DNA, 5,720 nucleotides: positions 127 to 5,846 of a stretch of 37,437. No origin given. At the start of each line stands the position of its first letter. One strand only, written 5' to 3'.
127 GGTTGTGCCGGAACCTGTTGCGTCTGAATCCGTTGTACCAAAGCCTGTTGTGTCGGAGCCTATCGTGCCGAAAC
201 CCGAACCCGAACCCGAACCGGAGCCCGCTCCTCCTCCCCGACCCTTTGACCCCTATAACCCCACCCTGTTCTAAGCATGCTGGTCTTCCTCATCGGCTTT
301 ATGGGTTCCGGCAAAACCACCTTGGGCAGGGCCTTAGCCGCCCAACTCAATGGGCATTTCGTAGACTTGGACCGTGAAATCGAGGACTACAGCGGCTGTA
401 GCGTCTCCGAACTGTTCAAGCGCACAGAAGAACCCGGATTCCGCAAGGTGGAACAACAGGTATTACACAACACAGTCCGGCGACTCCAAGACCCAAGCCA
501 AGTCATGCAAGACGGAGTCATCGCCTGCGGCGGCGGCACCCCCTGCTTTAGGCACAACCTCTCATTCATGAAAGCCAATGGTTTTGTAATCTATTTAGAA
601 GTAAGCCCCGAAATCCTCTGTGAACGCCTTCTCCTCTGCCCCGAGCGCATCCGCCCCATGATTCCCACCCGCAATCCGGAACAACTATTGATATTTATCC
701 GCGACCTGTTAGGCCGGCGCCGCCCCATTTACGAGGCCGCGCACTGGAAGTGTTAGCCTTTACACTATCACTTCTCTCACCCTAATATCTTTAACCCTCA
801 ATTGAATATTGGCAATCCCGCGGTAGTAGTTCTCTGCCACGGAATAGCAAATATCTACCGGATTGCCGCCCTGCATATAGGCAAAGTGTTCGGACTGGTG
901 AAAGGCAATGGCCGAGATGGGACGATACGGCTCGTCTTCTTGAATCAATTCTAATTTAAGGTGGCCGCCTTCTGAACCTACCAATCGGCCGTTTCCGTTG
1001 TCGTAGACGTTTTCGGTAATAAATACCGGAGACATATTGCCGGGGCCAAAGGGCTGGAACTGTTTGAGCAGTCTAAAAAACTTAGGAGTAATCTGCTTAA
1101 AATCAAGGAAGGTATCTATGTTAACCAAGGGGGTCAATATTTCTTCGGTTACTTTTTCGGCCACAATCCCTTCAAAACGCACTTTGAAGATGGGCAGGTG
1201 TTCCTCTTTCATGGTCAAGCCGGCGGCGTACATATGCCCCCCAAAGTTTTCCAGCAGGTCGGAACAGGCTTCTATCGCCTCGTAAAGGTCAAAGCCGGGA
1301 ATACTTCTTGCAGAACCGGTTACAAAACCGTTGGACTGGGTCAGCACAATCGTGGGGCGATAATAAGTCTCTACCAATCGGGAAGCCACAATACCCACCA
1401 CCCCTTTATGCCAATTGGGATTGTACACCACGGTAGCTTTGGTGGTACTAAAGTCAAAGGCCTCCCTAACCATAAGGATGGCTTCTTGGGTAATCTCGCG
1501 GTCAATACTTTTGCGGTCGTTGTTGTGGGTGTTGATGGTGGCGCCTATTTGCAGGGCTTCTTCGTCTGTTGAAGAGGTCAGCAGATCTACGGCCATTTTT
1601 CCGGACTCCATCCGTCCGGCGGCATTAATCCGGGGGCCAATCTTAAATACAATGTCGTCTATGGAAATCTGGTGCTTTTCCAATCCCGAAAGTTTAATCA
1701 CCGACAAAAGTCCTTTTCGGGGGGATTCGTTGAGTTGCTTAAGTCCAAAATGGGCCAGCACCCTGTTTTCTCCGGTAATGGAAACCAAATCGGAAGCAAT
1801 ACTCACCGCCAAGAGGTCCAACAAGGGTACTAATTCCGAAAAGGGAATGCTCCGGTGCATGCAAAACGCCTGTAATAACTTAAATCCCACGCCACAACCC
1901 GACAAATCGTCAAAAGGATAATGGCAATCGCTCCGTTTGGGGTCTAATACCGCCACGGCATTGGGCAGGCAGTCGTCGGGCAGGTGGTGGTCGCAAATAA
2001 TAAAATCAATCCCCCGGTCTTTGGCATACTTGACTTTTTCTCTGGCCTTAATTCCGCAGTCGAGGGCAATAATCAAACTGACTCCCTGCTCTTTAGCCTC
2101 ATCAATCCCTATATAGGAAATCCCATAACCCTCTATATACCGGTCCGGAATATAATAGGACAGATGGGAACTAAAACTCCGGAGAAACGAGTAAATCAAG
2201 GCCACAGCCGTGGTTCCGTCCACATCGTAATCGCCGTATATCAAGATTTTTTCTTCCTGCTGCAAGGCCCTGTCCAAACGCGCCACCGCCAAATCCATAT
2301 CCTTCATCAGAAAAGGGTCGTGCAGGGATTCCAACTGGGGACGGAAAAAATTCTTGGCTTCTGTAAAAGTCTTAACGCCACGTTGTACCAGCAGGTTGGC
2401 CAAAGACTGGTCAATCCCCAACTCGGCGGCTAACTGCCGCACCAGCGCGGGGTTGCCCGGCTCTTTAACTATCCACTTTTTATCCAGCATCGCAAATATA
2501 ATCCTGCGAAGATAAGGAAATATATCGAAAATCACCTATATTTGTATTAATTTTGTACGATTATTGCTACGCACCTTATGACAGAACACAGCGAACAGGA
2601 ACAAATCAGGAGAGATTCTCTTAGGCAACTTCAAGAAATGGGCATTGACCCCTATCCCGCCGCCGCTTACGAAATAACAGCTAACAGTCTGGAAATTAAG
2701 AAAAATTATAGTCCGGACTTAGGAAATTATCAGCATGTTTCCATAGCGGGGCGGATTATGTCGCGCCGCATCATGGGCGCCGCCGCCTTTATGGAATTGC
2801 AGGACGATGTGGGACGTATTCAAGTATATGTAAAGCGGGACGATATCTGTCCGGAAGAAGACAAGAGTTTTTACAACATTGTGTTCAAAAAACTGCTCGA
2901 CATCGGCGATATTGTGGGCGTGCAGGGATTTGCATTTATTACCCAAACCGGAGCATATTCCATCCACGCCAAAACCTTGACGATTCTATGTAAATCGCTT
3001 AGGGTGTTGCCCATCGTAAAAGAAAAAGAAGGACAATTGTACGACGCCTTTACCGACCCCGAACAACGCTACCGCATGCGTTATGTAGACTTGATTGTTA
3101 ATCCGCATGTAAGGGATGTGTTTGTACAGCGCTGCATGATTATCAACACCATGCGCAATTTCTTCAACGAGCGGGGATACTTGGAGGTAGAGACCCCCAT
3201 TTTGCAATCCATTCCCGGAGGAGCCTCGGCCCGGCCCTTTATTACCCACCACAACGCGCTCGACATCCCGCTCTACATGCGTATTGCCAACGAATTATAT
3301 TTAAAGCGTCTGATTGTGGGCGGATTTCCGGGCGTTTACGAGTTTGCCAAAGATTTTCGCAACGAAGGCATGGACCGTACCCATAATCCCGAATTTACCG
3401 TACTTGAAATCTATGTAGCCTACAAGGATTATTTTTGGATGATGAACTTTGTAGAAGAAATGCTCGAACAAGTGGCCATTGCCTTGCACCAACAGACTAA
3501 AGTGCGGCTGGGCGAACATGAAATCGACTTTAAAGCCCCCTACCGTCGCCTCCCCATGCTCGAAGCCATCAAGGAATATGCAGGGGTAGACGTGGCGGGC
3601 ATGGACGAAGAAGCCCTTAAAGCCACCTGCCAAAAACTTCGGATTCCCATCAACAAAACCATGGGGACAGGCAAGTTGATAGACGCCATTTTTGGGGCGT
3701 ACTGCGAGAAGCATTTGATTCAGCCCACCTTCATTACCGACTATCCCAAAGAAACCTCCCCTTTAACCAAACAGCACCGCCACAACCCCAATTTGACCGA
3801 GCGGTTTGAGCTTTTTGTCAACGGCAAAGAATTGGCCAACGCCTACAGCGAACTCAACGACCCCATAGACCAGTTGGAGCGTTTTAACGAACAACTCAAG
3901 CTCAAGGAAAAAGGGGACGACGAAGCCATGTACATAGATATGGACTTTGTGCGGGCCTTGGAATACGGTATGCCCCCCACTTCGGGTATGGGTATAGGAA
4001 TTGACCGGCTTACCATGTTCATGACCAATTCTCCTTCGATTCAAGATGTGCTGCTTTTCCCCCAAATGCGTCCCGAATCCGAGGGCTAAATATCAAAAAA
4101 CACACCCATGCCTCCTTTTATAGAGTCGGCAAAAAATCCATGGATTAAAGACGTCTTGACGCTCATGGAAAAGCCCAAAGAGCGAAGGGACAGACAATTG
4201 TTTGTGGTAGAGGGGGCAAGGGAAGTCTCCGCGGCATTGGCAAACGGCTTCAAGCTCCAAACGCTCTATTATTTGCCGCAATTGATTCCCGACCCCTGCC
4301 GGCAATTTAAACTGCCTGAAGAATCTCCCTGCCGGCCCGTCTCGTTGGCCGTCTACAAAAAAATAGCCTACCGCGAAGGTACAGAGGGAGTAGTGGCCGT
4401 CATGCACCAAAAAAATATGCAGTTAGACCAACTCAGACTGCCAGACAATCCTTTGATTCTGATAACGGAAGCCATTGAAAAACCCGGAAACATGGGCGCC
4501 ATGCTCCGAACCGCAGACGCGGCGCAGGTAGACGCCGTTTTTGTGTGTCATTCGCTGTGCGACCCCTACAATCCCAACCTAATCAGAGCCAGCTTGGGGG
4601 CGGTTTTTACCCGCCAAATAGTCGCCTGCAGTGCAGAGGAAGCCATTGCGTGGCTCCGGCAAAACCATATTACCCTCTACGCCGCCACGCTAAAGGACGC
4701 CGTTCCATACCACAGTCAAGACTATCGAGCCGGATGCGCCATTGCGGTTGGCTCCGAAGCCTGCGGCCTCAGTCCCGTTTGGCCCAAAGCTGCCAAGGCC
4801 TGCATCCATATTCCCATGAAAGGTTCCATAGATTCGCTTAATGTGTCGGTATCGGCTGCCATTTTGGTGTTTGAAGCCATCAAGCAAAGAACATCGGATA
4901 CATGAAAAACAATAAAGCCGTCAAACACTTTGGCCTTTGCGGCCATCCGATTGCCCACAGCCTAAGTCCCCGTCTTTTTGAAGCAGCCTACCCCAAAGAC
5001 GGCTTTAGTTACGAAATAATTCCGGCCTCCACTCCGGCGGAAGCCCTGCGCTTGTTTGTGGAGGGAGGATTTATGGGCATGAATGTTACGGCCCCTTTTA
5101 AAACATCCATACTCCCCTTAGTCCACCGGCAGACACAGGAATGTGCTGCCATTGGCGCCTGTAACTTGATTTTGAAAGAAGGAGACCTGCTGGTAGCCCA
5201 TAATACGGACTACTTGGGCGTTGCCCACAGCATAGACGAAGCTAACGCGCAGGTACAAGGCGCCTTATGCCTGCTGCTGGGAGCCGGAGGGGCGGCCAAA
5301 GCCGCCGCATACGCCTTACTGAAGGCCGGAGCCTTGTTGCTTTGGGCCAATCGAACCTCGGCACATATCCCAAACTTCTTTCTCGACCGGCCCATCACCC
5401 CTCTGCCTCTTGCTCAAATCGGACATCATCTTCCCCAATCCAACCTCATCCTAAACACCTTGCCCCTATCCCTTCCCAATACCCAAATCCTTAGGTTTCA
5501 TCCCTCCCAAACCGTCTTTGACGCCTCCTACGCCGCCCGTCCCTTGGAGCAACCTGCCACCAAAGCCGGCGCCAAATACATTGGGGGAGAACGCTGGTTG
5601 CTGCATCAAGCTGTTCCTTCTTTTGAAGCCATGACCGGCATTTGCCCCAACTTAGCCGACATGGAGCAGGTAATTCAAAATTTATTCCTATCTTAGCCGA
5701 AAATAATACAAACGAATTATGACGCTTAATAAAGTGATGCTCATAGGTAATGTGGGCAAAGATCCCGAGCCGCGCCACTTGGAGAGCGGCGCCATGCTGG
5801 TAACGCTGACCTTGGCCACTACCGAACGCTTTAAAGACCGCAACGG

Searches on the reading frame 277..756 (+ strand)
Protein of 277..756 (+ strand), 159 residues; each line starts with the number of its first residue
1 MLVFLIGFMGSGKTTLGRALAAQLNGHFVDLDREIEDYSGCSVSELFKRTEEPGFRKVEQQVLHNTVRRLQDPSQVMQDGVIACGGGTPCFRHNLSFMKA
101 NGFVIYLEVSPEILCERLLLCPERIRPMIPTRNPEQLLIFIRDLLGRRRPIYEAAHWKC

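Call 81: search_protein_families(library=pfam, proteins=[window:277-756:+], max_evalue=0.001)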
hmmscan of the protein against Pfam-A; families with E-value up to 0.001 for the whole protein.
window:277-756:+ (159 aa): 4 families
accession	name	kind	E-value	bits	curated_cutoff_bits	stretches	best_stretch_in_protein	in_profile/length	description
PF01202.28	SKI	-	3e-34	118.9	22.1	1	9-155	1-135/159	Shikimate kinase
PF13238.12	AAA_18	-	2.9e-09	37.9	29.4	1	3-119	1-109/128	AAA domain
PF13671.12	AAA_33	-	1.1e-05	26.2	27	1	2-70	1-67/143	AAA domain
PF00004.35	AAA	-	0.00055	20.8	21.2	1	3-33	1-31/131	ATPase family associated with various cellular activities (AAA)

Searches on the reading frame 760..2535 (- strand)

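Call 81: search_protein_families(library=pfam, proteins=[window:760-2535:-], max_evalue=0.001)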
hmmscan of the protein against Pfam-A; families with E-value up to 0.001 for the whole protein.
window:760-2535:- (591 aa): 3 families
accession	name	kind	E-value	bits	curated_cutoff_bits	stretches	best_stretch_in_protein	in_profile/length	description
PF17768.7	RecJ_OB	-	3.6e-27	95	27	1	473-583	1-107/107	RecJ OB domain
PF01368.27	DHH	-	3.3e-26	92.4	28.1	1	96-227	1-106/125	DHH family, N-terminal domain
PF02272.25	DHHA1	-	7e-15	55.8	25.9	1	366-455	3-97/102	DHHA1 domain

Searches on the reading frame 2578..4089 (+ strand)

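Call 81: search_protein_families(library=pfam, proteins=[window:2578-4089:+], max_evalue=0.001)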
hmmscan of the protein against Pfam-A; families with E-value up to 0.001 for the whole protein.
window:2578-4089:+ (503 aa): 3 families
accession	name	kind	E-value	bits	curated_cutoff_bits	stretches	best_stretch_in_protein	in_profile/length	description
PF00152.25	tRNA-synt_2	-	8.4e-92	308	25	1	161-497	2-307/308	tRNA synthetases class II (D, K and N)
PF01336.31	tRNA_anti-codon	-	7.1e-13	48.7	27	1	54-137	1-75/75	OB-fold nucleic acid binding domain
PF01409.25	tRNA-synt_2d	-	1.7e-05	24.8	19.8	0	258-323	110-174/246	tRNA synthetases class II core domain (F)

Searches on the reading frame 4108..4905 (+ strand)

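Call 81: search_protein_families(library=pfam, proteins=[window:4108-4905:+], max_evalue=0.001)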
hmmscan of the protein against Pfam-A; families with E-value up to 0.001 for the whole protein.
window:4108-4905:+ (265 aa): 2 families
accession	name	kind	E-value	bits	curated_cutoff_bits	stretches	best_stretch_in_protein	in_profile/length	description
PF00588.24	SpoU_methylase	-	1e-32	113.6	29.7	1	116-254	2-141/142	SpoU rRNA Methylase family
PF22435.1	MRM3-like_sub_bind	-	1.6e-16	60.9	27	1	10-97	1-84/84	MRM3-like substrate binding domain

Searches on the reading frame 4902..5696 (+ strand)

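Call 81: search_protein_families(library=pfam, proteins=[window:4902-5696:+], max_evalue=0.001)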
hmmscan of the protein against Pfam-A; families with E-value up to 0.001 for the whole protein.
window:4902-5696:+ (264 aa): 2 families
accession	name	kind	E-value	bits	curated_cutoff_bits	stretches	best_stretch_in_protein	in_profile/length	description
PF08501.16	Shikimate_dh_N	-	1.4e-17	64.1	27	1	12-90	1-83/83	Shikimate dehydrogenase substrate binding domain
PF18317.6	SDH_C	-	0.00056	20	25.8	0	233-259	5-31/31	Shikimate 5'-dehydrogenase C-terminal domain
